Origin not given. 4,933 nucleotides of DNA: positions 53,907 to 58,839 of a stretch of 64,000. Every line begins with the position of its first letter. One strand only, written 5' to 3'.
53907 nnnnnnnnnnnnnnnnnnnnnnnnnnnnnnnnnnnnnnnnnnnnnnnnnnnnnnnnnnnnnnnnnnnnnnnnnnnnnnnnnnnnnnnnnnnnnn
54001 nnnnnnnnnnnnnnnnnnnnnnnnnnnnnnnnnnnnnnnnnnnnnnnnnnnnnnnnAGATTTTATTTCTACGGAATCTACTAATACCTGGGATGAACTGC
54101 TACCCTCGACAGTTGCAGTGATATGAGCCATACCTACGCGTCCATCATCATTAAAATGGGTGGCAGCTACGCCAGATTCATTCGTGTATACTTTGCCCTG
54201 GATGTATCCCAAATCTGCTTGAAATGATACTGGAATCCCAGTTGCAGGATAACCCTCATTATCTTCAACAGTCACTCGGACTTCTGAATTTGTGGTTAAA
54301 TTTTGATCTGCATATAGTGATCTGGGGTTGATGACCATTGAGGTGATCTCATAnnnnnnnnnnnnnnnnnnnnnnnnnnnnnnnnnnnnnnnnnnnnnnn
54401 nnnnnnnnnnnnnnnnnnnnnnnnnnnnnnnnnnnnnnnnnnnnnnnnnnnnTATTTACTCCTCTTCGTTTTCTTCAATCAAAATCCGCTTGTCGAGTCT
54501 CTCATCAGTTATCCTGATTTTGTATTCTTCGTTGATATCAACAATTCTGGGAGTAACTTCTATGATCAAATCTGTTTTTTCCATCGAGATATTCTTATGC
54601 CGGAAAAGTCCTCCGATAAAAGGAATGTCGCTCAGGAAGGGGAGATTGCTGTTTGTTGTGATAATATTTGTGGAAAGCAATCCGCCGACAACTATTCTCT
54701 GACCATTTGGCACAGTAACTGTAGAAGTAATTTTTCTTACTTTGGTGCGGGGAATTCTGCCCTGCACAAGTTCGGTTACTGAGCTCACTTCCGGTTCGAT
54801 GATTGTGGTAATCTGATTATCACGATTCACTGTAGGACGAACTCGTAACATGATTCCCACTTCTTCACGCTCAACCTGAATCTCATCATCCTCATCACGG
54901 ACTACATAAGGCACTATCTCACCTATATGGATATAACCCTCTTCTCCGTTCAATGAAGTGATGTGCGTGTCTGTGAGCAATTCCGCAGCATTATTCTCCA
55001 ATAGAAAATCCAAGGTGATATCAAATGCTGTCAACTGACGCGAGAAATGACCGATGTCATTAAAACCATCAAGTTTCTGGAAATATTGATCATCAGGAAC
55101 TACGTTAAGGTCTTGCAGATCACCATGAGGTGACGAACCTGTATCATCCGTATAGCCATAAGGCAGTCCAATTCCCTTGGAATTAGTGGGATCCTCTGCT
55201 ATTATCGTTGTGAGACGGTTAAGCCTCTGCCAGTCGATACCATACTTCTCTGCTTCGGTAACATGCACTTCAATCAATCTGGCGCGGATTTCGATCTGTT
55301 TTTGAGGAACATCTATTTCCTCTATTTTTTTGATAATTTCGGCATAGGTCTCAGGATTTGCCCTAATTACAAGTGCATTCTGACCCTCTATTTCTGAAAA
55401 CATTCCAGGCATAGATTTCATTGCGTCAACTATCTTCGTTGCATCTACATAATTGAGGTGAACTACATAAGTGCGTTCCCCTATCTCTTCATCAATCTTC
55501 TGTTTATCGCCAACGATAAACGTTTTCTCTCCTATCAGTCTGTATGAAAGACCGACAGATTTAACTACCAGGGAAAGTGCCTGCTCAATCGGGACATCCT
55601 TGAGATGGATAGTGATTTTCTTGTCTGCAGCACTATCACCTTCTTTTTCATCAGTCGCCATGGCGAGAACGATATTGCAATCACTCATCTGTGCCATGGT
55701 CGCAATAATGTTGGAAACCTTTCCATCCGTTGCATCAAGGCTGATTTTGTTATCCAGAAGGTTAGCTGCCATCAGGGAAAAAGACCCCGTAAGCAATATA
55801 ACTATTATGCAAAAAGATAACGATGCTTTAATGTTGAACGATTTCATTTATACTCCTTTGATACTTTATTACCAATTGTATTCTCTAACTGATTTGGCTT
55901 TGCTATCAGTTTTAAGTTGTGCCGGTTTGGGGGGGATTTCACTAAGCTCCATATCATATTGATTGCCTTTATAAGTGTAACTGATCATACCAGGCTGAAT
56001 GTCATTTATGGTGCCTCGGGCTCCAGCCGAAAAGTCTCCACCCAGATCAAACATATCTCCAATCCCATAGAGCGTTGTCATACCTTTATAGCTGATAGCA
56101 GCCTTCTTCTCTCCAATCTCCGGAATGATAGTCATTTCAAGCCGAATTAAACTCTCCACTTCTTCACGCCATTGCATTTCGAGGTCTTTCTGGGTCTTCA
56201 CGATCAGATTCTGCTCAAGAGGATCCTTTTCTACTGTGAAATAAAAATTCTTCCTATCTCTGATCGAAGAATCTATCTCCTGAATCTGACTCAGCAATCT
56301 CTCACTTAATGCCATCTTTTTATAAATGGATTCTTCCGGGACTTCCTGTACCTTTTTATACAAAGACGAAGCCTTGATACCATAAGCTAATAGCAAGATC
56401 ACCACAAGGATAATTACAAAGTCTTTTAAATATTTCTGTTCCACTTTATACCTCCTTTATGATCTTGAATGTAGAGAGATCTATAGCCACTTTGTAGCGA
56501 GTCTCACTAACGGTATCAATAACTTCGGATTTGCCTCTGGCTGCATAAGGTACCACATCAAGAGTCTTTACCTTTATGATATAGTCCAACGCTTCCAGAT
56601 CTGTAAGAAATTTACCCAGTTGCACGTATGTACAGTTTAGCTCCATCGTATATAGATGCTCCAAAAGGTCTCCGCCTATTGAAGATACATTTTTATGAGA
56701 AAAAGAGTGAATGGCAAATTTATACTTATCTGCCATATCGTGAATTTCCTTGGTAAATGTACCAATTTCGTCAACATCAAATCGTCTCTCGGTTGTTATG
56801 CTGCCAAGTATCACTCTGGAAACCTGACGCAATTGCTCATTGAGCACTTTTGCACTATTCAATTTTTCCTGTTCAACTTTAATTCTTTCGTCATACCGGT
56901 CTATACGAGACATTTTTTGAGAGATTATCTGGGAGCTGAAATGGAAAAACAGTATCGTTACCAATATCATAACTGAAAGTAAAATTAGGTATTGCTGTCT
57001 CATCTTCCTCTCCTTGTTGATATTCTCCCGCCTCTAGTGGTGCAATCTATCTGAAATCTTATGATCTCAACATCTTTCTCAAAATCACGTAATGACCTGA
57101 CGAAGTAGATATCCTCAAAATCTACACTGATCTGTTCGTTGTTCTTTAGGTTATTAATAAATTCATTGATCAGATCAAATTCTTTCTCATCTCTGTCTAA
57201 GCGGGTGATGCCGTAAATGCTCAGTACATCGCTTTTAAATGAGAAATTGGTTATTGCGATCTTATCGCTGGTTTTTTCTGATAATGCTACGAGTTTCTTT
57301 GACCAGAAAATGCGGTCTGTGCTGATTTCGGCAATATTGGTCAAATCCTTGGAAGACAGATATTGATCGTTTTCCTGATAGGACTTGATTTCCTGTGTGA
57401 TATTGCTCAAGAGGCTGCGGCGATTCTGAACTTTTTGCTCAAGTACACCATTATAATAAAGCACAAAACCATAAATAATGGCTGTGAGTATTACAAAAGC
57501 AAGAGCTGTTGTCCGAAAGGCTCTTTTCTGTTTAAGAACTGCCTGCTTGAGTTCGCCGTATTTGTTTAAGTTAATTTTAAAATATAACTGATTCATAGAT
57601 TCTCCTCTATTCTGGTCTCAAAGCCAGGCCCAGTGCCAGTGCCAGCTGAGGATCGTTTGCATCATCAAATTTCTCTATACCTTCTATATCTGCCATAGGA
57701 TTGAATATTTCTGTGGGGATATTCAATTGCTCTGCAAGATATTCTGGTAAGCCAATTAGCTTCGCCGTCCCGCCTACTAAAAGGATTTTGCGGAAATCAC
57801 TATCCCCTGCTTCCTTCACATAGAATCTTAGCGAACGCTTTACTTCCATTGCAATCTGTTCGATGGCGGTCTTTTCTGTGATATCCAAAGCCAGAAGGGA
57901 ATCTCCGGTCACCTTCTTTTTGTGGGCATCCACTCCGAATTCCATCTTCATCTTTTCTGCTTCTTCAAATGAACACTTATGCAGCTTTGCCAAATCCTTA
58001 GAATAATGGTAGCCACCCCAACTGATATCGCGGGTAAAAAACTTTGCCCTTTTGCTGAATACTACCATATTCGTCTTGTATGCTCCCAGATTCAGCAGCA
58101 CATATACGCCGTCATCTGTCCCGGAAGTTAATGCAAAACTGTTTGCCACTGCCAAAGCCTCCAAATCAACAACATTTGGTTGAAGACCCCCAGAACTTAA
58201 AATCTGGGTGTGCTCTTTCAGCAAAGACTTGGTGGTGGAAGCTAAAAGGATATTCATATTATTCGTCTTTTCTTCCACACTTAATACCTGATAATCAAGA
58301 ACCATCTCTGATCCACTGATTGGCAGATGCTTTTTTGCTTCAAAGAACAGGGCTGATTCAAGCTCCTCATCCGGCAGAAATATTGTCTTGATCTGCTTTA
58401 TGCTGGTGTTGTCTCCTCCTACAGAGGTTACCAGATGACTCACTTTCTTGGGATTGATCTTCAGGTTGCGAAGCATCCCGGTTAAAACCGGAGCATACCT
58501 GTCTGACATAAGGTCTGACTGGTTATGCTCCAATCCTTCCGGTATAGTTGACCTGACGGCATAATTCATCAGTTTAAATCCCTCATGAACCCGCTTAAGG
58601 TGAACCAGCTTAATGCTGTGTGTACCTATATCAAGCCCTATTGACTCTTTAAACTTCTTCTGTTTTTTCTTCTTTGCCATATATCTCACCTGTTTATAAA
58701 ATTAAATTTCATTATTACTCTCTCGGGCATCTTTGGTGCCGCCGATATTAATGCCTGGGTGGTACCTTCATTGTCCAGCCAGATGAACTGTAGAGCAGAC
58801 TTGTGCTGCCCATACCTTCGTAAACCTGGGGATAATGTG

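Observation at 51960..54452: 830-aa Ig-repeat lipoprotein inserted between pilQ and pilB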

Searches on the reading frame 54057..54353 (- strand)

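Call 39: search_protein_families(library=pfam, proteins=[window:54057-54353:-], max_evalue=1)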
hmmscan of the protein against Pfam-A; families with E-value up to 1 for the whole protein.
seq(99 aa): 3 families
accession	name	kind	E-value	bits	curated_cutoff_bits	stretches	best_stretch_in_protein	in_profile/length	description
PF09134.16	Invasin_D3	-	8e-11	42.8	33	1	6-88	7-89/98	Invasin, domain 3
PF02369.22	Big_1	-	1.9e-10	41.2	34.9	1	20-91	16-89/93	Bacterial Ig-like domain (group 1)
PF17789.7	MG4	-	0.0001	22.9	24.7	1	25-83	18-76/95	Macroglobulin domain MG4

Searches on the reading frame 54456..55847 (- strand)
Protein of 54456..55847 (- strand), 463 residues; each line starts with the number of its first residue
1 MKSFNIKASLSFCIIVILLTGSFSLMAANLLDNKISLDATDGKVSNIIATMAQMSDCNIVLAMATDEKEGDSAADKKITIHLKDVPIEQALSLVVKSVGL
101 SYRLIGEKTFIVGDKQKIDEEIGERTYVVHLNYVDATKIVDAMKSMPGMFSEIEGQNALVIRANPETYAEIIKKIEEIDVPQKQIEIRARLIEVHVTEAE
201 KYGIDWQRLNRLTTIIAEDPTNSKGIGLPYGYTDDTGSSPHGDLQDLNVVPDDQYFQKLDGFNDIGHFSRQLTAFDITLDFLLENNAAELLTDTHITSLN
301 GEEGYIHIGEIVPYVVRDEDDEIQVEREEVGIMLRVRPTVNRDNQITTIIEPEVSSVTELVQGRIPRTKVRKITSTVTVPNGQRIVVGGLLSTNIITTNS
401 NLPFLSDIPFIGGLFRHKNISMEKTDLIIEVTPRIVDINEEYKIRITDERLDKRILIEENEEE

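Call 6: search_protein_families(library=pfam, proteins=[window:54456-55847:-], max_evalue=0.01)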
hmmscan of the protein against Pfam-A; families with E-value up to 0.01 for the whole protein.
window:54456-55847:- (463 aa): 3 families
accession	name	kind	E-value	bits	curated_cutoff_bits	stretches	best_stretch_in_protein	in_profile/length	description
PF00263.26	Secretin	-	3.7e-37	128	27.5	1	283-437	3-169/169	Bacterial type II and III secretion system protein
PF07660.19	STN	-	8.4e-08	32.3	28.4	1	75-114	13-51/52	Secretin and TonB N terminus short domain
PF03958.22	Secretin_N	-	3.3e-07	30.8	28.2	1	127-184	2-69/69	Bacterial type II/III secretion system short domain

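Call 7: search_protein_families(library=ncbifam, proteins=[window:54456-55847:-], max_evalue=0.01)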
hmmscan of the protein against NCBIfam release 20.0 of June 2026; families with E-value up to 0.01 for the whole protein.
window:54456-55847:- (463 aa): 8 families
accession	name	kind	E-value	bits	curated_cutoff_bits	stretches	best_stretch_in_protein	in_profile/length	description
TIGR02517.1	type_II_gspD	equivalog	1.1e-51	176.1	351.35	1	152-442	305-596/600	type II secretion system secretin GspD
TIGR02515.1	IV_pilus_PilQ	subfamily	9.4e-48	163.2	284.35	1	33-436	2-427/428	type IV pilus secretin PilQ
TIGR02519.1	pilus_MshL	equivalog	6e-34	117.4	250.2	1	159-436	10-290/290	pilus (MSHA type) biogenesis protein MshL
TIGR02516.1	type_III_yscC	equivalog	8.7e-23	80.6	238.45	1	155-437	206-462/463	type III secretion system outer membrane ring subunit SctC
NF010083.0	PRK13568.1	equivalog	1.3e-22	80.1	554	2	278-436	255-417/419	DNA uptake porin HofQ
NF007851.2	PRK10560.1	exception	5.3e-22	78.2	598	1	15-438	6-411/412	DNA uptake porin HofQ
NF042912.1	Amuc_1098_fam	equivalog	2.3e-20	72.2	750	2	369-437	729-797/805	Amuc_1098 family type IV pilus outer membrane protein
NF011873.0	PRK15346.1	equivalog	2.1e-16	59.7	524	2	275-419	329-477/499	EscC/YscC/HrcC family type III secretion system outer membrane ring protein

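Call 43: find_homologous_proteins(query=window:54456-55847:-, max_evalue=1e-20)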
Query window:54456-55847:- (463 aa): 1004 proteins with E <= 1e-20 among 8000 candidates; the best 120 are listed.
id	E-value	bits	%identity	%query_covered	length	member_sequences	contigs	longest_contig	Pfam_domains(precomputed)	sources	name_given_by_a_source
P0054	3.2e-297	1003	100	100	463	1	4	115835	PF03958.23,PF00263.27,PF07660.20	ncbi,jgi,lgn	jgi:type IV pilus assembly protein PilQ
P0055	1.1e-296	1002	100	100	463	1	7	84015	PF03958.23,PF00263.27,PF07660.20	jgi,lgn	jgi:type IV pilus assembly protein PilQ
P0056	2.5e-266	902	88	100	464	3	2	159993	PF03958.23,PF00263.27,PF07660.20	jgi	jgi:type IV pilus assembly protein PilQ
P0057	3.0e-265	898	88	100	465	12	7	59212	PF00263.27,PF07660.20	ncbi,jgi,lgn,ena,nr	ncbi:MAG: secretin and TonB N-terminal domain-containing protein [Candidatus Stygibacter australis]|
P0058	2.1e-261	885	87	100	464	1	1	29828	PF03958.23,PF00263.27,PF07660.20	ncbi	-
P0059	1.4e-259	879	87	100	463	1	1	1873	PF00263.27,PF07660.20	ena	-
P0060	7.3e-259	877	87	100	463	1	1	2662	PF00263.27,PF07660.20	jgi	-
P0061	1.1e-255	867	86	100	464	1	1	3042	PF03958.23,PF00263.27,PF07660.20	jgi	-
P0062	1.3e-253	860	87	95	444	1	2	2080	PF03958.23,PF00263.27,PF07660.20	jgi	jgi:type IV pilus assembly protein PilQ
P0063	1.9e-251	853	83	100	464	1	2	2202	PF03958.23,PF00263.27,PF07660.20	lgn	-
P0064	2.6e-251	852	83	100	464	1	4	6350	PF03958.23,PF00263.27,PF07660.20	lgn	-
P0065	1.6e-250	850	83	100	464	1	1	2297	PF03958.23,PF00263.27,PF07660.20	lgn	-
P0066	6.4e-249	844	82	100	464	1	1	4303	PF03958.23,PF00263.27,PF07660.20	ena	-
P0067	3.8e-232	789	77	100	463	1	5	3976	PF03958.23,PF00263.27,PF07660.20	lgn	-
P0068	2.4e-231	786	77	100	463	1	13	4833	PF03958.23,PF00263.27,PF07660.20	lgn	-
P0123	7.3e-181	620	63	100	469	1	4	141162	PF03958.23,PF00263.27,PF07660.20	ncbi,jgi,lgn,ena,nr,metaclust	ncbi:MAG: hypothetical protein P9L97_11420 [Candidatus Tenebribacter davisii]|nr:hypothetical protei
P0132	3.9e-180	618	62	94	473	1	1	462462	PF00263.27,PF07660.20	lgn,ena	-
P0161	3.1e-177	608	59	98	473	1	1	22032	PF00263.27,PF07660.20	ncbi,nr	ncbi:MAG: type II secretion system protein GspD [Candidatus Cloacimonetes bacterium]|nr:type II secr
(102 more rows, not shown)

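Call 44: find_encoding_contigs(protein=P0132, flank=8000, max_places=1)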
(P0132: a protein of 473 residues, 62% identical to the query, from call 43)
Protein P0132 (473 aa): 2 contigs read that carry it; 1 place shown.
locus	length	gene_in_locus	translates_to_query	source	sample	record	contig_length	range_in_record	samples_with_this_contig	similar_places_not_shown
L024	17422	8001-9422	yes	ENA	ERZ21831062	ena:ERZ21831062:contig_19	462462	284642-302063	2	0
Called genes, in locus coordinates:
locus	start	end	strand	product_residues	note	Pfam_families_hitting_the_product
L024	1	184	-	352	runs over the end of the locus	PF00364:Biotin_lipoyl (faint), PF25917:BSH_RND (weak), PF25973:BSH_CzcB (weak), PF25919:BSH_CusB (weak), PF25984:BSH_YknX (faint), PF25881:HH_YBHG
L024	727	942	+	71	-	-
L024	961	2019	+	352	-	PF00437:T2SSE, PF13191:AAA_16 (weak)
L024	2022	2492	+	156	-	-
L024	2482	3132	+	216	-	-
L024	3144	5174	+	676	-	-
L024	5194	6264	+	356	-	PF11104:PilM_2, PF14450:FtsA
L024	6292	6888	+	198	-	-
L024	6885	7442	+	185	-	PF04350:PilO (weak)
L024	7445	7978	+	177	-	PF17456:TcpS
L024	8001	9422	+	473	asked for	PF07660:STN, PF00263:Secretin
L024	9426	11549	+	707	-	PF02369:Big_1, PF09134:Invasin_D3 (weak)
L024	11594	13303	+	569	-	PF05157:MshEN, PF00437:T2SSE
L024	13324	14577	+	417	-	PF28597:T2SSF_N, PF00482:T2SSF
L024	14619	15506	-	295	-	PF04055:Radical_SAM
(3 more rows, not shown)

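Call 45: find_encoding_contigs(protein=P0123, flank=8000, max_places=1)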
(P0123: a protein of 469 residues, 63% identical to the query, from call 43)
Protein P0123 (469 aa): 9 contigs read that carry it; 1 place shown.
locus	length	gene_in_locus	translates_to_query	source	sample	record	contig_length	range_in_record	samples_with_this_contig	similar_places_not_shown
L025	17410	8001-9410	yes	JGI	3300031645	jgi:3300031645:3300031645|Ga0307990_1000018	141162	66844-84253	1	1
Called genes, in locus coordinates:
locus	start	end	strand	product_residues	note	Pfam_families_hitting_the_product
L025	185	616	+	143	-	PF07963:N_methyl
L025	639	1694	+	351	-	PF00437:T2SSE, PF25199:nSTAND_NTPase5 (faint)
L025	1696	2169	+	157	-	-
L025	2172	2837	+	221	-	-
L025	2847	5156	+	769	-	-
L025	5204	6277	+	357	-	PF11104:PilM_2, PF14450:FtsA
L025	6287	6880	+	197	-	-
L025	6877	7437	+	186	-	PF04350:PilO (weak)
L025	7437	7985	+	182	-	-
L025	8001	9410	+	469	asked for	PF07660:STN (weak), PF03958:Secretin_N (weak), PF00263:Secretin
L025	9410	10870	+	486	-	PF02369:Big_1, PF09134:Invasin_D3 (faint)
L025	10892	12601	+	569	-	PF05157:MshEN, PF00437:T2SSE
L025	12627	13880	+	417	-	PF28597:T2SSF_N, PF00482:T2SSF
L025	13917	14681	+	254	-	PF06750:A24_N_bact, PF01478:Peptidase_A24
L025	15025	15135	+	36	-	-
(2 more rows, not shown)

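Call 46: find_encoding_contigs(protein=P0161, flank=8000, max_places=1)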
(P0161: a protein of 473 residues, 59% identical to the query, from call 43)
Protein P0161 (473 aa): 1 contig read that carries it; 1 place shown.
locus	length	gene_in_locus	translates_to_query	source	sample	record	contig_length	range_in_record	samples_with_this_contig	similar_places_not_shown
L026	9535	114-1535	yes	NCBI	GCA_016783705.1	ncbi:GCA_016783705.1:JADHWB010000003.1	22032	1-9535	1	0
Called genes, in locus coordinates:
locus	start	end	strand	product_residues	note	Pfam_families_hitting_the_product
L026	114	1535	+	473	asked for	PF07660:STN (weak), PF00263:Secretin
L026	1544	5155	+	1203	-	PF02369:Big_1, PF09134:Invasin_D3 (weak), PF02369:Big_1, PF09134:Invasin_D3, PF02369:Big_1 (weak)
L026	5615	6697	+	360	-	-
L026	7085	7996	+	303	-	-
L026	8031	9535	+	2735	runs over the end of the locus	PF22073:Cep192_D4 (faint), PF22544:HYDIN_VesB_CFA65-like_Ig (faint), PF18962:Por_Secre_tail (weak), PF13860:FlgD_ig (weak)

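Call 81: list_cluster_members(proteins=[P0054, P0001, P0042, P0043])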
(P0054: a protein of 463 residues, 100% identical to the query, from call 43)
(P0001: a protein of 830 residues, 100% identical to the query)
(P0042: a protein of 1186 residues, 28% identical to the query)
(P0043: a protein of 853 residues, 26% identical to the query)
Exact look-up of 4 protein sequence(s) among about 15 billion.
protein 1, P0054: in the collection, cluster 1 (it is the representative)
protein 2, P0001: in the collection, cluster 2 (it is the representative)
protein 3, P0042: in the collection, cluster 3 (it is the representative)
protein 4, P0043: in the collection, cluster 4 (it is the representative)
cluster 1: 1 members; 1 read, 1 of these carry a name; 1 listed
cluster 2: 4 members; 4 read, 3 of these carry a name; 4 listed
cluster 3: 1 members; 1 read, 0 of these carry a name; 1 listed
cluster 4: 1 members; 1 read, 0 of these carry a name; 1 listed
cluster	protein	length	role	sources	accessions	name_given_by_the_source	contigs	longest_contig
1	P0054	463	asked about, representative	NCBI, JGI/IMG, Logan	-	type IV pilus assembly protein PilQ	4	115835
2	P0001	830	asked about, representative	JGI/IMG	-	-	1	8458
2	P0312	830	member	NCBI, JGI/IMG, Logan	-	hypothetical protein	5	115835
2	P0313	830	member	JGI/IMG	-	hypothetical protein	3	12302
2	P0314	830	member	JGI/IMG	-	hypothetical protein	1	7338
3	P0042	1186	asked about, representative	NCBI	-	-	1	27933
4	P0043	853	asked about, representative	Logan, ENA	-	-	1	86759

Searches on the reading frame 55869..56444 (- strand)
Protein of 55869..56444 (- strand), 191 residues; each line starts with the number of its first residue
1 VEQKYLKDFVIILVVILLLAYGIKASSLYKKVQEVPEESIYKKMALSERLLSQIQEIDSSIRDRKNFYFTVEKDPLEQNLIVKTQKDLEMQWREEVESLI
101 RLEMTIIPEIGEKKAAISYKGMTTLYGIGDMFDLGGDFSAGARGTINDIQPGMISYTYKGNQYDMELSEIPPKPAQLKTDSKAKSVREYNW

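Call 6: search_protein_families(library=pfam, proteins=[window:55869-56444:-], max_evalue=0.01)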
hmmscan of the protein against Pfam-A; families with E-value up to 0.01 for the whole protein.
window:55869-56444:- (191 aa): 0 families

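Call 7: search_protein_families(library=ncbifam, proteins=[window:55869-56444:-], max_evalue=0.01)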
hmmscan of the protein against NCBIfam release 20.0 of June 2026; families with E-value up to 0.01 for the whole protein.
window:55869-56444:- (191 aa): 0 families

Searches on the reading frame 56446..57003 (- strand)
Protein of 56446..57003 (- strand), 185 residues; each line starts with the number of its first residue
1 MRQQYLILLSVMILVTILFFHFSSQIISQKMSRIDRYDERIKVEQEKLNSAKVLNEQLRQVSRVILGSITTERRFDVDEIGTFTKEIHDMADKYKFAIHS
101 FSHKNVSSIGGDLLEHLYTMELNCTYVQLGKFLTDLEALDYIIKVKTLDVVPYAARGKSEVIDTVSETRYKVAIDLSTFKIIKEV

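Call 6: search_protein_families(library=pfam, proteins=[window:56446-57003:-], max_evalue=0.01)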
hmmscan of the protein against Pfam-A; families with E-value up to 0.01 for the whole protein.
window:56446-57003:- (185 aa): 2 families
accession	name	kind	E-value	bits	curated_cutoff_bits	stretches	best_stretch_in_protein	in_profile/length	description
PF04350.18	PilO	-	0.00092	19.8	22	1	77-160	49-131/145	Pilus assembly protein, PilO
PF19745.5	FUT8_N_cat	-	0.0066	15.7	27.6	1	6-109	10-111/499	Alpha-(1,6)-fucosyltransferase N- and catalytic domains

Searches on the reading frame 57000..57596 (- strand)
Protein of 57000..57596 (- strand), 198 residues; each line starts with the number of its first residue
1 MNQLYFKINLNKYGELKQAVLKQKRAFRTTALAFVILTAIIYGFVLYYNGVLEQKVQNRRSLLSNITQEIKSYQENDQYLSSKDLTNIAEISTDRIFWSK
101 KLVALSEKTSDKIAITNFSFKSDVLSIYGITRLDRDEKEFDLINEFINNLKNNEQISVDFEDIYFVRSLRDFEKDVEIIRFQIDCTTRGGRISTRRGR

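Call 6: search_protein_families(library=pfam, proteins=[window:57000-57596:-], max_evalue=0.01)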
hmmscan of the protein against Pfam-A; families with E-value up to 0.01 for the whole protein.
window:57000-57596:- (198 aa): 1 family
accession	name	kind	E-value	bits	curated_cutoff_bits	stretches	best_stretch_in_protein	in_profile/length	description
PF05137.18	PilN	-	0.00071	20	22.8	1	104-186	5-77/78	Fimbrial assembly protein (PilN)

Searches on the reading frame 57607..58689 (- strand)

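Call 6: search_protein_families(library=pfam, proteins=[window:57607-58689:-], max_evalue=0.01)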
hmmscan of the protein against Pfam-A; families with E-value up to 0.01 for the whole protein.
window:57607-58689:- (360 aa): 3 families
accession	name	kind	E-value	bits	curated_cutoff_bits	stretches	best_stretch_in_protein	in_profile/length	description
PF11104.14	PilM_2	-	6.1e-46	157.4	27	1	18-358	1-338/340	Type IV pilus assembly protein PilM;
PF14450.12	FtsA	-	1.5e-15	58.1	31.8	1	197-354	1-127/127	Cell division protein FtsA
PF06723.19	MreB_Mbl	-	0.0015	17.9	27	1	273-330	247-305/327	MreB/Mbl protein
